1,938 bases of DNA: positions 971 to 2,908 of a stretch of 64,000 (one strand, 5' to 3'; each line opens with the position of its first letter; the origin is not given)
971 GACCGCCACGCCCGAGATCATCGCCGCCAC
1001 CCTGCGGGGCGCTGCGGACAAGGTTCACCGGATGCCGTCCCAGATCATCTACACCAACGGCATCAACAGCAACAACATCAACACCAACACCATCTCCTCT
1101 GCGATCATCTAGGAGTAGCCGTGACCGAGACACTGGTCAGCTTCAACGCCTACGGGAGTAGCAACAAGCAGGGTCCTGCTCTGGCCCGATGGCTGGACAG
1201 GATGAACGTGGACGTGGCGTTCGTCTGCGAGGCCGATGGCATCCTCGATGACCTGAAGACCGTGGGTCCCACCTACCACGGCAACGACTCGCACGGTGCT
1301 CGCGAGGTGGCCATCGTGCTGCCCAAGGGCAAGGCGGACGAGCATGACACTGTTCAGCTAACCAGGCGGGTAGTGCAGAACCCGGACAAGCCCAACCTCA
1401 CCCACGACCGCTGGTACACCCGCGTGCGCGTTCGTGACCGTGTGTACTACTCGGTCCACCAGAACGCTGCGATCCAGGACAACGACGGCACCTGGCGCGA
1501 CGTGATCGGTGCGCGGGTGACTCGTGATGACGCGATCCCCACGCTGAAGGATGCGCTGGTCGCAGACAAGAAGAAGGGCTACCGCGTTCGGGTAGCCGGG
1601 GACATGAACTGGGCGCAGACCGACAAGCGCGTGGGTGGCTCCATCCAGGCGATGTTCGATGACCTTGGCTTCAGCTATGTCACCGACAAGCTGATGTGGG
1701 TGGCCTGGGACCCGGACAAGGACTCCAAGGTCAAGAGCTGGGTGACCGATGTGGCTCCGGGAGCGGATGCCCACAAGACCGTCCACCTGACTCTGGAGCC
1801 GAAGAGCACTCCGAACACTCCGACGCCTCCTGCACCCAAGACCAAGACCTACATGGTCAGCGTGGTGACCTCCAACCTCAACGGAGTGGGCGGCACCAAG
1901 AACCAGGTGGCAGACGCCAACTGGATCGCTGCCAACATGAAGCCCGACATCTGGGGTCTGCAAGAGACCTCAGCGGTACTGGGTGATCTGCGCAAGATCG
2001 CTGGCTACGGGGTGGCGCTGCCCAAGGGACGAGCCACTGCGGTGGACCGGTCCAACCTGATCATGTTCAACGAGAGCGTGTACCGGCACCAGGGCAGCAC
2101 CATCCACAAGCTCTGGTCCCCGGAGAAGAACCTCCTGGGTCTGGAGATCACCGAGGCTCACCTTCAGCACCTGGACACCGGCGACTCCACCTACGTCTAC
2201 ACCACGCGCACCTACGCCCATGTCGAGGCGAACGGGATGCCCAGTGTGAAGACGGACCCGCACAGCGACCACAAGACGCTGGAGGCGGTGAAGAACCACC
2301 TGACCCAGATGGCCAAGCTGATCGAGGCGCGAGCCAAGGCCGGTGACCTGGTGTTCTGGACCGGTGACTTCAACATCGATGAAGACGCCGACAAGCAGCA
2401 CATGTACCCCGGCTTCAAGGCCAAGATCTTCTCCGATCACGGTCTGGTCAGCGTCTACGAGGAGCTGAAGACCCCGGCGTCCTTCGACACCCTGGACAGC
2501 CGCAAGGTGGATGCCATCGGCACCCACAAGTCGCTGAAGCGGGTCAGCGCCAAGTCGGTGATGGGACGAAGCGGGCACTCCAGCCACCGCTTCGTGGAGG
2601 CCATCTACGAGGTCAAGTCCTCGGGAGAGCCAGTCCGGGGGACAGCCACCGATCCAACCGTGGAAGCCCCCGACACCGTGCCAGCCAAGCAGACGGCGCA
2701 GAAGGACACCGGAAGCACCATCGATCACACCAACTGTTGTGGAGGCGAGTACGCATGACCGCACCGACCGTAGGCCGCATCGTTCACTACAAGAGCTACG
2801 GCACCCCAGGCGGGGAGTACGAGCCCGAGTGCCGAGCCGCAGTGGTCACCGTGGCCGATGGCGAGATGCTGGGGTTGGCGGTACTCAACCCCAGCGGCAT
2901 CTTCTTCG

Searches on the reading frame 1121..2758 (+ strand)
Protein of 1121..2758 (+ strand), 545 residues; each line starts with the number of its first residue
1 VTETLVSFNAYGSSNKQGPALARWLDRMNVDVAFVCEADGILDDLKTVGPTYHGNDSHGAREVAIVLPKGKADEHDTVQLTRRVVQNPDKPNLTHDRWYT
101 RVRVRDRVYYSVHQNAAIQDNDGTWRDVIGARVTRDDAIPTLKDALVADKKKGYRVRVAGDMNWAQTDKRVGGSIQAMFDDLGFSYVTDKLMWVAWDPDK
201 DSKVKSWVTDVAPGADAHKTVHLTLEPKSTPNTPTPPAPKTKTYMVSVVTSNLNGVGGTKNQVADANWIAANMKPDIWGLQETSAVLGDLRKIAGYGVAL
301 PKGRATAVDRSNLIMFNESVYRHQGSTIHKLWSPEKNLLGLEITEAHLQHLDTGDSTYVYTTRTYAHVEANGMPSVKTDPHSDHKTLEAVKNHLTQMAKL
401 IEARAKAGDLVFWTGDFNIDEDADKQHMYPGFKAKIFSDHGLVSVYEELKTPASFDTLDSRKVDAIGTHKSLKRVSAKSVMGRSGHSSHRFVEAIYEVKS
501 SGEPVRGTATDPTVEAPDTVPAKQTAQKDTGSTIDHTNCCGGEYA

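Call 52: find_encoding_contigs(protein=window:1121-2758:+, flank=10000, max_places=3)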
Protein window:1121-2758:+ (545 aa): 3 contigs read that carry it; 2 places shown.
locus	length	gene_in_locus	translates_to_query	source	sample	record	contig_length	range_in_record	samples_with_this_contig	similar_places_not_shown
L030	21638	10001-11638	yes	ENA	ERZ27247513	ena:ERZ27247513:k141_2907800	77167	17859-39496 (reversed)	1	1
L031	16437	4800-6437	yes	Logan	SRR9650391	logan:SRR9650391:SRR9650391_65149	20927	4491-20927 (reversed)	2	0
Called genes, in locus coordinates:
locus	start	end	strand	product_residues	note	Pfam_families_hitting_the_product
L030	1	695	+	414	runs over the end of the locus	PF03796:DnaB_C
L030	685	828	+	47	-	-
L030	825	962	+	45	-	-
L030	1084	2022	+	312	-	PF01807:Zn_ribbon_DnaG (weak), PF13155:Toprim_2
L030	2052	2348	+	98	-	-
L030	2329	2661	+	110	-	-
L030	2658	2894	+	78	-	-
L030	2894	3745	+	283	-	-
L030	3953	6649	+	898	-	PF02811:PHP, PF07733:DNA_pol3_alpha, PF17657:DNA_pol3_finger, PF14579:HHH_6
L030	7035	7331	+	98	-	-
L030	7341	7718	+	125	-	-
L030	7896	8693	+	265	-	-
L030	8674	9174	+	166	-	-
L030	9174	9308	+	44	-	-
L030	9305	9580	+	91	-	-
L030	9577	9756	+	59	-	-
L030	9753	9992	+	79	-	-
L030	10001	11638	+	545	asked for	PF03372:Exo_endo_phos (faint)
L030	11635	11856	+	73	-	-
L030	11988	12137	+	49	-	-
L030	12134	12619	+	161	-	-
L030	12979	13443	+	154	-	-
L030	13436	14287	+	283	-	-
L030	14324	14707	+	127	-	PF23926:LtfC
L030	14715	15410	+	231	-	PF01391:Collagen (faint)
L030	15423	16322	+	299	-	-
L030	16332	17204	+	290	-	-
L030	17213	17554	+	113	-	-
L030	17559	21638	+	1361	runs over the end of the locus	PF13884:Peptidase_S74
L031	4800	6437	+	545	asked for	PF03372:Exo_endo_phos (faint)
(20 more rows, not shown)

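Call 58: search_dna_similar(query=L030:3953-6649:+, collection=phages, mode=protein, max_rows=15)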
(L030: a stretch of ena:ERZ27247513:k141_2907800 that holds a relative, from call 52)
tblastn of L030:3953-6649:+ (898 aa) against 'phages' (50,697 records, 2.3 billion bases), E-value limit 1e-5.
Records with a match: 1414; places in all: 1419; records where one place covers at least 80% of the query: 701.
Best place of each record, by identity: <60% 1414.
By first word of the organism name: Pseudomonas 302; Mycobacterium 282; Streptomyces 211; Gordonia 132; Bacillus 99; Bacteriophage 47; Staphylococcus 42; Microbacterium 36; Escherichia 31; Rhodococcus 22; and 56 more.
By host as written in the record: Mycobacterium smegmatis mc2 155 204; Pseudomonas aeruginosa 118; - 105; Pseudomonas aeruginosa PAO1 86; Streptomyces griseus ATCC 10137 81; Gordonia terrae 3612 65; Streptomyces lividans JI 1326 44; Mycobacterium smegmatis mc#155 37; and 233 more.
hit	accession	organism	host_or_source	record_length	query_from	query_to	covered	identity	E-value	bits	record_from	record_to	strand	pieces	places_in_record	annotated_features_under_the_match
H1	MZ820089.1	Gordonia phage ChisanaKitsune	Gordonia rubripertincta NRRL B-16540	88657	22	897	98%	36.2%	7e-149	493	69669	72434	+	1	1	95: DnaE-like DNA polymerase III alpha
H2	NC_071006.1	Gordonia phage ChisanaKitsune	Gordonia rubripertincta NRRL B-16540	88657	22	897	98%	36.2%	7e-149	493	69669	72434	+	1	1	95: DnaE-like DNA polymerase III alpha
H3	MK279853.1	Gordonia phage Gray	Gordonia rubripertincta NRRL B-16540 SEA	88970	22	897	98%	35.8%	9e-147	486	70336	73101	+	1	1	98: DnaE-like DNA polymerase III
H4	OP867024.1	Gordonia phage Hanem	Gordonia rubripertincta NRRL B-16540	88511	22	897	98%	35.7%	2e-146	485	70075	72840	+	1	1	97: DnaE-like DNA polymerase III alpha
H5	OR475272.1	Gordonia Phage Schomber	Gordonia rubripertincta NRRL B-16540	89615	22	897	98%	35.7%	2e-146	485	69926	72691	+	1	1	96: DnaE-like DNA polymerase III alpha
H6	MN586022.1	Gordonia phage Chidiebere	Gordonia rubripertincta NRRL B-16540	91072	22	897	98%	35.7%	2e-146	485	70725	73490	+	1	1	98: DnaE-like DNA polymerase III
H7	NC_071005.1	Gordonia phage Chidiebere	Gordonia rubripertincta NRRL B-16540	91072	22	897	98%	35.7%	2e-146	485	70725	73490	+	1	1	98: DnaE-like DNA polymerase III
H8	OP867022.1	Gordonia phage Kabocha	Gordonia rubripertincta NRRL B-16540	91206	22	897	98%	35.7%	2e-146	485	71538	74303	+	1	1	99: DnaE-like DNA polymerase III alpha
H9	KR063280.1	Gordonia phage GMA6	Gordonia malaquae CON67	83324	18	898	98%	35.3%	7e-145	481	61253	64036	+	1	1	putative DNA polymerase III alpha subunit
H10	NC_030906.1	Gordonia phage GMA6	Gordonia malaquae CON67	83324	18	898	98%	35.3%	7e-145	481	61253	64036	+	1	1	DNA polymerase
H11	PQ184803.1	Gordonia phage FlyingTortilla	Gordonia rubripertincta NRRL B-16540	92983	4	897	100%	34.7%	1e-137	460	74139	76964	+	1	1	98: DnaE-like DNA polymerase III alpha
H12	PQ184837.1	Gordonia phage ScarletRaider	Gordonia rubripertincta NRRL B-16540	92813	4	897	100%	34.7%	7e-136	454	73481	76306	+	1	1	99: DnaE-like DNA polymerase III alpha | 98: hypothetical protein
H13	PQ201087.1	Gordonia phage UBSmoodge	soil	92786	4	897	100%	34.5%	6e-135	452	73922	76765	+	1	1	101: DnaE-like DNA polymerase III alpha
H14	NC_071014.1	Brevibacterium phage Cantare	Brevibacterium fuscum NRRL B-14687 SEA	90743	5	898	100%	33.9%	5e-134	449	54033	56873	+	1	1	64: DNA polymerase III alpha subunit | 63: hypothetical protein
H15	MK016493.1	Brevibacterium phage Cantare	Brevibacterium fuscum NRRL B-14687 SEA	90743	5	898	100%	33.9%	5e-134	449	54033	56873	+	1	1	64: DNA polymerase III alpha subunit | 63: hypothetical protein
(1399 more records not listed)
